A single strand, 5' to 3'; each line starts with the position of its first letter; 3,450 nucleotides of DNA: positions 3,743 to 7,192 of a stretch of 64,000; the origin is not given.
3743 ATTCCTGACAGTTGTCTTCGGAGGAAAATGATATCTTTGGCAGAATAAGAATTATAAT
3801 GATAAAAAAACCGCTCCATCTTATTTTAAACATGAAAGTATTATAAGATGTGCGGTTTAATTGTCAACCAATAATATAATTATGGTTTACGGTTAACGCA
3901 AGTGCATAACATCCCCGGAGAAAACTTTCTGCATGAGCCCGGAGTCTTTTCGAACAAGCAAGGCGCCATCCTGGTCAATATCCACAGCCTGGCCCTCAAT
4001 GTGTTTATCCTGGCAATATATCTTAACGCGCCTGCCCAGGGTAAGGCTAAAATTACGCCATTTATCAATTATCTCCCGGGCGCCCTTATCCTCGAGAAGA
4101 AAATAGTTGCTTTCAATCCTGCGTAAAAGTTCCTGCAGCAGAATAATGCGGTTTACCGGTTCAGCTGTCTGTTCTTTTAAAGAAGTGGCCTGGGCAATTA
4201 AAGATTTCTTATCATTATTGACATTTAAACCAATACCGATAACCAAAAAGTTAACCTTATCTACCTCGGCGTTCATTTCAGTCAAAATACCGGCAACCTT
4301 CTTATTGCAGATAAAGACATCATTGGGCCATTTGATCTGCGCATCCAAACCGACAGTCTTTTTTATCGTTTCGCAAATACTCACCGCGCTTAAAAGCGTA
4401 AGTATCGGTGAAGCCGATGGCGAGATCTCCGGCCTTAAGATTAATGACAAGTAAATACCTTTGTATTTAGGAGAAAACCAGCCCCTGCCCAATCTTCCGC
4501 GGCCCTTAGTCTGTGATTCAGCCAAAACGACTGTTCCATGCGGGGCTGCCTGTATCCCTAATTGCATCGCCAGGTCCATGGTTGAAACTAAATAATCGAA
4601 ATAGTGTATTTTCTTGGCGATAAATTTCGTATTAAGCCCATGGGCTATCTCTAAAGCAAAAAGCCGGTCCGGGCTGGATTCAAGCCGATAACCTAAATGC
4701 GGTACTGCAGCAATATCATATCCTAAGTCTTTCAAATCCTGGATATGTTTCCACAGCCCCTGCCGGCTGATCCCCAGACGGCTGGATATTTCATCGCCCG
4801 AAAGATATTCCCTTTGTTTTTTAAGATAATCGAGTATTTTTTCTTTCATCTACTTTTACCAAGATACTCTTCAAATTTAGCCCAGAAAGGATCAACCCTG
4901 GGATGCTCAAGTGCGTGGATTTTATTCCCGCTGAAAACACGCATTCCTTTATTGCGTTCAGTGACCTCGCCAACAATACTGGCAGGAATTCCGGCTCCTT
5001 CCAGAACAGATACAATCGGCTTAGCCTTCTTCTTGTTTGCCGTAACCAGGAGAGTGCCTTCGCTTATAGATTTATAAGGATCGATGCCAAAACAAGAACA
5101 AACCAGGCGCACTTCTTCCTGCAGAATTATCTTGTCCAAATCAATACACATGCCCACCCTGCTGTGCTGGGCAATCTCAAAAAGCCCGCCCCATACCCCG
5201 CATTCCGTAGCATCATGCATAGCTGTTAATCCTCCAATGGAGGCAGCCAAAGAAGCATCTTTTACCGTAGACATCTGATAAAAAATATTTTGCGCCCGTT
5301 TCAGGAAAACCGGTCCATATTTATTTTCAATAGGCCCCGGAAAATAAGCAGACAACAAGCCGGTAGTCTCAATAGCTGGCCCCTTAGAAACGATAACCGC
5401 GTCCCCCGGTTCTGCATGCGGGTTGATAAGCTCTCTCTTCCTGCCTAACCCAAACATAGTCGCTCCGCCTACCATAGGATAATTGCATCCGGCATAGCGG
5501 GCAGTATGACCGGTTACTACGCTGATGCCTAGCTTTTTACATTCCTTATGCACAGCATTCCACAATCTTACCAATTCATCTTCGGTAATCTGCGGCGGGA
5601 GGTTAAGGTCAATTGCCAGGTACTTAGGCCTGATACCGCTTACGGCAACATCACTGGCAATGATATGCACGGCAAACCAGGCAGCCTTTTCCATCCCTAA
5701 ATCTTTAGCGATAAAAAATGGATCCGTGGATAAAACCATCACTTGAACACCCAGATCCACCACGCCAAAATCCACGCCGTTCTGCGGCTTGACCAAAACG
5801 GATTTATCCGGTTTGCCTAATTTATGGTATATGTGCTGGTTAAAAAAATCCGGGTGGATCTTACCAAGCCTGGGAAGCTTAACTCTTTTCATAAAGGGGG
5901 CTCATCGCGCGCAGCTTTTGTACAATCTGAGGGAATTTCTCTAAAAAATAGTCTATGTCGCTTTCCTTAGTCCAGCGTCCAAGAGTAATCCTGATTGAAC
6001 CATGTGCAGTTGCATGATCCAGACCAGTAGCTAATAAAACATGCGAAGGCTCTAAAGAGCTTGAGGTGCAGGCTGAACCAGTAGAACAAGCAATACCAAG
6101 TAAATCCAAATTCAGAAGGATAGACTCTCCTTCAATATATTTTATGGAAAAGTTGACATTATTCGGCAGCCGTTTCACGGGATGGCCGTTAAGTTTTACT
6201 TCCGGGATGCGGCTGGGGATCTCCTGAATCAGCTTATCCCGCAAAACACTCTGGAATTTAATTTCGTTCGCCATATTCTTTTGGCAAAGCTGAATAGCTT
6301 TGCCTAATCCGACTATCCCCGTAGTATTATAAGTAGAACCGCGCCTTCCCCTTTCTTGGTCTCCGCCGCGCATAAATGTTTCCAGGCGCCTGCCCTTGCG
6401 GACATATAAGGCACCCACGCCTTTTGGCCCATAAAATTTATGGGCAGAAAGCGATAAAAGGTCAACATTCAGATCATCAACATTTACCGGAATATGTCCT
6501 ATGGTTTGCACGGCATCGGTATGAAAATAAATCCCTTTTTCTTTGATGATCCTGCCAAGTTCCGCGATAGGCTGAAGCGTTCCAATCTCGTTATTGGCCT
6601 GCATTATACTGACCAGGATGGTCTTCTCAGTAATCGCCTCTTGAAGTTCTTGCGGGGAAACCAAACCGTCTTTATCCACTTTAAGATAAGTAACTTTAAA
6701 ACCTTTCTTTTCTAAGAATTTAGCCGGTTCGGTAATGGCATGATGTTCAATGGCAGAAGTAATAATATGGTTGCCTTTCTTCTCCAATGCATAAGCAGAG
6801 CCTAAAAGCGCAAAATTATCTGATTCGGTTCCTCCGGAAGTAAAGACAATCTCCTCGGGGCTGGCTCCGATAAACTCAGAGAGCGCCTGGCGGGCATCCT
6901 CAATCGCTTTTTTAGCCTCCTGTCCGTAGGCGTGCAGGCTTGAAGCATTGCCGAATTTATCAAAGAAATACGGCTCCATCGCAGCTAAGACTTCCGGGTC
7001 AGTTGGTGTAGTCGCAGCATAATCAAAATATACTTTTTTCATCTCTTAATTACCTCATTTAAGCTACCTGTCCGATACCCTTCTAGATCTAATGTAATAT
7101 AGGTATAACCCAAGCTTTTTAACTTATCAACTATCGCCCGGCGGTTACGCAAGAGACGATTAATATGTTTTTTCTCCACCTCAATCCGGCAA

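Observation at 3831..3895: BirA-operator-like palindrome on a consensus, apparently leaderless promoter of a TonB-dependent receptor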

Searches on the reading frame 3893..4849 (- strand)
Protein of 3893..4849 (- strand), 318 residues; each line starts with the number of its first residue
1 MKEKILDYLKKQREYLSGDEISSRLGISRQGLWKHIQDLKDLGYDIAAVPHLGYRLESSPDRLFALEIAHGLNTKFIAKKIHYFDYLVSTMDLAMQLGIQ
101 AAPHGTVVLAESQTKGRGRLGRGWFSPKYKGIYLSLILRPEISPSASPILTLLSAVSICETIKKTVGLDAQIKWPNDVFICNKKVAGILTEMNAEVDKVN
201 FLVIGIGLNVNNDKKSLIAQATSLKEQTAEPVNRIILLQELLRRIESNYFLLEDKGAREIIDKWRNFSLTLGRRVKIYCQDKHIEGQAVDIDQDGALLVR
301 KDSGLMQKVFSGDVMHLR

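Call 4: search_protein_families(library=pfam, proteins=[window:3893-4849:-])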
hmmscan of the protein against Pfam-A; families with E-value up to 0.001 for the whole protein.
window:3893-4849:- (318 aa): 6 families
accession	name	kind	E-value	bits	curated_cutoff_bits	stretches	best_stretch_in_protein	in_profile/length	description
PF03099.24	BPL_LplA_LipB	-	7.6e-22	78.1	21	1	88-209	6-133/133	Biotin/lipoate A/B protein ligase family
PF08279.18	HTH_11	-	4.3e-16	59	25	1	3-55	3-55/55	HTH domain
PF02237.23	BPL_C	-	5.7e-11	42.6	21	1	270-316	1-47/48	Biotin protein ligase C terminal domain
PF13412.12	HTH_24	-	6.7e-06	26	21.9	1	3-44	6-46/48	Winged helix-turn-helix DNA-binding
PF16917.10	BPL_LplA_LipB_2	-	0.00015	21.8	27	1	131-265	41-182/183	Biotin/lipoate A/B protein ligase family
PF12802.13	MarR_2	-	0.00098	19.7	27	0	5-44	10-49/61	MarR family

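Call 12: search_protein_families(library=ncbifam, proteins=[window:3893-4849:-])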
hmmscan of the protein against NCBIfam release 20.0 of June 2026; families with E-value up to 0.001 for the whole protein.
window:3893-4849:- (318 aa): 12 families
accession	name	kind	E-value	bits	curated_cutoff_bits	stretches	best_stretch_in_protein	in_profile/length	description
TIGR00121.1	birA_ligase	equivalog_domain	3e-66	223.3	83.1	1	80-316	1-234/235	biotin--[acetyl-CoA-carboxylase] ligase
NF006206.0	PRK08330.1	equivalog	1.2e-57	195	311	1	71-314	3-238/243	biotin--protein ligase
NF008847.0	PRK11886.1-2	equivalog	6.9e-55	186.6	293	1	2-314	7-314/320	bifunctional biotin--[acetyl-CoA-carboxylase] ligase/biotin operon repressor BirA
NF008848.0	PRK11886.1-3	equivalog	7.4e-55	186.2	362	1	4-314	5-312/319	bifunctional biotin--[acetyl-CoA-carboxylase] ligase/biotin operon repressor BirA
NF008846.0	PRK11886.1-1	equivalog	1.4e-54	185.6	353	1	3-314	5-306/312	bifunctional biotin--[acetyl-CoA-carboxylase] ligase/biotin operon repressor BirA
NF008850.0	PRK11886.1-5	equivalog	6.3e-50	170.1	489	1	2-307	8-308/320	bifunctional biotin--[acetyl-CoA-carboxylase] ligase/biotin operon repressor BirA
NF008849.0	PRK11886.1-4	equivalog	2.7e-49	168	474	1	12-313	16-313/320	bifunctional biotin--[acetyl-CoA-carboxylase] ligase/biotin operon repressor BirA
NF005405.0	PRK06955.1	equivalog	1.2e-22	80.4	312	1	101-314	61-291/300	biotin--[acetyl-CoA-carboxylase] ligase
NF004607.0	PRK05935.1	equivalog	7.4e-17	61.8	219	1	105-246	30-172/190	biotin--protein ligase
NF006294.0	PRK08477.1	equivalog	7.7e-15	54.8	179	1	80-300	5-206/214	biotin--[acetyl-CoA-carboxylase] ligase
NF009862.0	PRK13325.1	equivalog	5e-14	51.9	761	1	103-314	108-320/592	bifunctional biotin--[acetyl-CoA-carboxylase] ligase/type III pantothenate kinase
TIGR00122.1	birA_repr_reg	equivalog_domain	1.4e-13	50.5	70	1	12-68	11-65/69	biotin operon repressor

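Call 50: search_solved_structures(query=window:3893-4849:-, max_evalue=1e-10, show_alignments=2)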
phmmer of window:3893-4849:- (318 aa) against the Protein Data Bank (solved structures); distinct sequences matched with E-value up to 1e-10: 28.
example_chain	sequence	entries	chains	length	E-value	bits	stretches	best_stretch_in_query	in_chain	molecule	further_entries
6apw_A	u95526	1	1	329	4.2e-43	151.1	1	6-314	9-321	Bifunctional ligase/repressor BirA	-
3rir_A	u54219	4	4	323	5.5e-43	150.8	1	6-314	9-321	Biotin-[acetyl-CoA-carboxylase] ligase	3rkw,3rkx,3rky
4ha8_A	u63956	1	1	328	5.9e-43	150.7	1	6-314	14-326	Biotin-[acetyl-CoA-carboxylase] ligase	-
4dq2_A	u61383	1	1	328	1.4e-42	149.4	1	6-314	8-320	Biotin-[acetyl-CoA-carboxylase] ligase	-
3v7c_A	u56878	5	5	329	1.4e-42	149.4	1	6-314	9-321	Biotin ligase | Bifunctional ligase/repressor BirA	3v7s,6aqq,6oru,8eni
6ndl_A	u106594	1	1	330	1.7e-42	149.2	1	6-314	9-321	Biotin Protein Ligase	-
3v7r_A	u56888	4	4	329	2e-42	148.9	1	6-314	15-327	Biotin ligase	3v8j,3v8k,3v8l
4wf2_A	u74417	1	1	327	8.5e-41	143.6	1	12-314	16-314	Bifunctional ligase/repressor BirA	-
1bia_A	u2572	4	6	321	1.1e-40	143.2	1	12-314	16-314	BirA BIFUNCTIONAL PROTEIN | BIR A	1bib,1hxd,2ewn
1wnl_A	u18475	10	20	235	9.7e-39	136.8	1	71-314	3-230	biotin--[acetyl-CoA-carboxylase] ligase | 235aa long hypothetical biotin-[acetyl-CoA-carboxylase] ligase | 235aa long hypothetical biotin--[acetyl-CoA-carboxyla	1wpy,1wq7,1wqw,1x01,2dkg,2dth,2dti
8f8u_A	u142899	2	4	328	2.1e-38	135.7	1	12-312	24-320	Bifunctional ligase/repressor BirA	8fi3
2djz_A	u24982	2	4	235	6.3e-38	134.1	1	71-314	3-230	235aa long hypothetical biotin-[acetyl-CoA-carboxylase] ligase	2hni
2dve_A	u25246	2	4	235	6.6e-38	134.1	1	71-314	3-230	Biotin Protein Ligase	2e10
2dxu_A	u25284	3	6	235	6.7e-38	134.1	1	71-314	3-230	biotin--[acetyl-CoA-carboxylase] ligase | 235aa long hypothetical biotin--[acetyl-CoA-carboxylase] ligase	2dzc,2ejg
2deq_A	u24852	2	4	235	8.8e-38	133.7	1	71-314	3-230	235aa long hypothetical biotin--[acetyl-CoA-carboxylase] ligase | 235aa long hypothetical biotin-[acetyl-CoA-carboxylase] ligase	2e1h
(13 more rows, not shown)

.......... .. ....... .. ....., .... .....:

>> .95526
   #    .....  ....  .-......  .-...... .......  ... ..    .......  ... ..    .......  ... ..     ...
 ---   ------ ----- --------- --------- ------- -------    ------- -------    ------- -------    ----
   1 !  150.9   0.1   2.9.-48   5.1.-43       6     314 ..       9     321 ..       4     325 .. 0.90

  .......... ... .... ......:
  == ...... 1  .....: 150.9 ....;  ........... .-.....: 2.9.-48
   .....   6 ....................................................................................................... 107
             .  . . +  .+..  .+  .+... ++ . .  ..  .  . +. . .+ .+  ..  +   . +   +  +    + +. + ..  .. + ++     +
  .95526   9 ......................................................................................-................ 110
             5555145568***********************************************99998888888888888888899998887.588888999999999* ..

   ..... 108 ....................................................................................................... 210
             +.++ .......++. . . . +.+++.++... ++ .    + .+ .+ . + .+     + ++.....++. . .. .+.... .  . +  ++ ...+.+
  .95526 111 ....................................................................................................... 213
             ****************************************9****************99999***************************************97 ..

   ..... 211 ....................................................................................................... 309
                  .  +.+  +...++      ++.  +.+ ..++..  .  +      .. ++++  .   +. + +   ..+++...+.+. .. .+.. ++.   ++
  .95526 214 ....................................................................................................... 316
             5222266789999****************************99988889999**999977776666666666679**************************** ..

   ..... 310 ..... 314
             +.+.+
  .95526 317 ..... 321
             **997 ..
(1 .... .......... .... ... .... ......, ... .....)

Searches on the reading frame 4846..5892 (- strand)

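Call 4: search_protein_families(library=pfam, proteins=[window:4846-5892:-])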
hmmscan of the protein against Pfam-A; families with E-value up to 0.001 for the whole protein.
window:4846-5892:- (348 aa): 2 families
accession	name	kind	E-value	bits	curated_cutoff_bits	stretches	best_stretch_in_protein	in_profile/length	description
PF02769.27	AIRS_C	-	1.5e-22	80.8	23.1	1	161-315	1-150/156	AIR synthase related protein, C-terminal domain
PF00586.29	AIRS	-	8.8e-13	49.1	24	1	41-146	3-108/112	AIR synthase related protein, N-terminal domain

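Call 12: search_protein_families(library=ncbifam, proteins=[window:4846-5892:-])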
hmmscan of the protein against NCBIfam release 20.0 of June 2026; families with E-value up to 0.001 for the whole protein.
window:4846-5892:- (348 aa): 13 families
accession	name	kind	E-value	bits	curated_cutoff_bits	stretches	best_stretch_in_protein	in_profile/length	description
TIGR02124.1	hypE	equivalog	3.1e-26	92.1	251.6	1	41-318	35-308/332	hydrogenase expression/formation protein HypE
TIGR01379.1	thiL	equivalog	7.2e-21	74.5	184.15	1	60-325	51-309/320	thiamine-phosphate kinase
TIGR00476.1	selD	equivalog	4.8e-13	49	125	1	11-262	14-258/311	selenide, water dikinase SelD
NF004353.0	PRK05731.2-2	equivalog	2.2e-12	46.7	301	1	37-329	17-295/311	thiamine-phosphate kinase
NF004351.0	PRK05731.1-4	equivalog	1.2e-11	44.4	324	1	74-279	78-271/321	thiamine-phosphate kinase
TIGR03267.1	methan_mark_2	hypoth_equivalog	1.3e-11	44.2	365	1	42-315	47-300/323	methanogenesis marker 2 protein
NF010705.0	PRK14105.1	equivalog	9.5e-10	37.9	291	1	212-323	227-339/345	selenide, water dikinase SelD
NF002098.0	PRK00943.1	equivalog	2.9e-09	36.3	299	1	28-262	38-262/347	selenide, water dikinase SelD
TIGR01736.1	FGAM_synth_II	equivalog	3.1e-08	32.4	525.75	1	216-328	241-348/718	phosphoribosylformylglycinamidine synthase subunit PurL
TIGR04049.1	AIR_rel_sll0787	hypoth_equivalog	3.4e-08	32.9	321.3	1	70-315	75-295/318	sll0787 family AIR synthase-like protein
NF004354.0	PRK05731.2-3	equivalog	1.3e-07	31.3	204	1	51-132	25-111/273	thiamine-phosphate kinase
NF002290.1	PRK01213.1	equivalog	3.3e-07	28.9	648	1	220-327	244-346/723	phosphoribosylformylglycinamidine synthase subunit PurL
NF004350.0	PRK05731.1-1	equivalog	0.00029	19.8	441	0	63-330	57-316/325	thiamine-phosphate kinase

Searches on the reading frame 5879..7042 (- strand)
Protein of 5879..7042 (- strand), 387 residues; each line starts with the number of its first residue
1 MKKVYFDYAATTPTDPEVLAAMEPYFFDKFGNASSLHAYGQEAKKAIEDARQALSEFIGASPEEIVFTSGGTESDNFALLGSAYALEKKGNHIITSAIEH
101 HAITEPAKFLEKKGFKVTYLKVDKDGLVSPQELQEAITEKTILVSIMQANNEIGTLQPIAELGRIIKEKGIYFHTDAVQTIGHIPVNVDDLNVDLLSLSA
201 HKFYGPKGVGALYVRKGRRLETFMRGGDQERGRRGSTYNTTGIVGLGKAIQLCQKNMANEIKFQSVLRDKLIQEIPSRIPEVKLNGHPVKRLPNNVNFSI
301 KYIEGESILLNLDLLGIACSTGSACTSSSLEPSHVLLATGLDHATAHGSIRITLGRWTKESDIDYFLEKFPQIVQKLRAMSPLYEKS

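Call 4: search_protein_families(library=pfam, proteins=[window:5879-7042:-])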
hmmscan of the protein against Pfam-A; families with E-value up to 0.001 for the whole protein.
window:5879-7042:- (387 aa): 3 families
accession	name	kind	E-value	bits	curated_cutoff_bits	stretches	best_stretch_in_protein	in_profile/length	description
PF00266.25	Aminotran_5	-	9.1e-91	305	21.5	1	4-366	1-371/371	Aminotransferase class-V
PF01212.27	Beta_elim_lyase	-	1.7e-07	31.3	27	1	50-177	37-169/288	Beta-eliminating lyase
PF01041.23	DegT_DnrJ_EryC1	-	9e-07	28.9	19.8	1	52-182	31-151/360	DegT/DnrJ/EryC1/StrS aminotransferase family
